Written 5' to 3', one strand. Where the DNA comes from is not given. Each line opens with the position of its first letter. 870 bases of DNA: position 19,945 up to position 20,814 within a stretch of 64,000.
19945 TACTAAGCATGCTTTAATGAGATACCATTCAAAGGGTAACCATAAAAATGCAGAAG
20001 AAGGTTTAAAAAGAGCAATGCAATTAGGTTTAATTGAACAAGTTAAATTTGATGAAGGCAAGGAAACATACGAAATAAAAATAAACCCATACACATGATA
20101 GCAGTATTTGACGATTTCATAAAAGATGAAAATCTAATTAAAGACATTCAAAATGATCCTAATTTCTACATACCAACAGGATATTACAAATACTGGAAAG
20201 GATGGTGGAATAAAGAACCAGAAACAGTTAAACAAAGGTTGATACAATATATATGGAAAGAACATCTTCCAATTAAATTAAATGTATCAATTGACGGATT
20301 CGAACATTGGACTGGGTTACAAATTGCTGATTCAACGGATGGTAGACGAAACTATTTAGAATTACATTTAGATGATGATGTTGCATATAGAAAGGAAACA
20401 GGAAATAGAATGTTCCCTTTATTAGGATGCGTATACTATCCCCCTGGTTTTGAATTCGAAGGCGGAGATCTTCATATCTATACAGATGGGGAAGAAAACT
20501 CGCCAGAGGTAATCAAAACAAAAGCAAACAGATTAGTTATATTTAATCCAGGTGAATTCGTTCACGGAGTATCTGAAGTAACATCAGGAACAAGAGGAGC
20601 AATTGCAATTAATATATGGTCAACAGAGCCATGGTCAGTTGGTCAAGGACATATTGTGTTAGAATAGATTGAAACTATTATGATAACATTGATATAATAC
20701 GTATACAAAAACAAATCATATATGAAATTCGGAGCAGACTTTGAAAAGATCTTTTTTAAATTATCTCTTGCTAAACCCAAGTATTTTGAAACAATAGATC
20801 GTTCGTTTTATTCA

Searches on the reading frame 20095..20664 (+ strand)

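Call 8: search_protein_families(library=pfam, proteins=[window:20095-20664:+], max_evalue=0.001)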
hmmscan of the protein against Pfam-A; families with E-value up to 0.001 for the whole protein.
window:20095-20664:+ (190 aa): 1 family
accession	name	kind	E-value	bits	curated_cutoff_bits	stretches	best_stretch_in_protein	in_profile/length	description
PF13640.12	2OG-FeII_Oxy_3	-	1.6e-08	35.8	27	1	84-174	8-97/98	2OG-Fe(II) oxygenase superfamily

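Call 22: search_protein_families(library=phrogs, proteins=[window:20095-20664:+], max_evalue=0.001)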
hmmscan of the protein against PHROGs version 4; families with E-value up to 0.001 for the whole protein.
window:20095-20664:+ (190 aa): 2 families
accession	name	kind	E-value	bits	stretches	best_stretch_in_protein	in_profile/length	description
phrog_61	-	moron, auxiliary metabolic gene and host takeover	4e-08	33.7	1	113-168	569-621/689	2OG-Fe(II) oxygenase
phrog_274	-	DNA, RNA and nucleotide metabolism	1.4e-05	26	1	90-178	107-181/192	DNA endonuclease V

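Call 48: search_protein_families(library=ncbifam, proteins=[window:20095-20664:+], max_evalue=0.001)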
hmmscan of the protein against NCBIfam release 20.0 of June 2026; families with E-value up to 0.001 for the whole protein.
window:20095-20664:+ (190 aa): 2 families
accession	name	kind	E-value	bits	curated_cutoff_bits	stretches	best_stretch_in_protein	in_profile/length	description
NF003974.0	PRK05467.1-3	equivalog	0.00012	21.7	143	1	120-172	122-170/221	Fe2+-dependent dioxygenase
NF003975.0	PRK05467.1-4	equivalog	0.00018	21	180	1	88-171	93-173/226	Fe2+-dependent dioxygenase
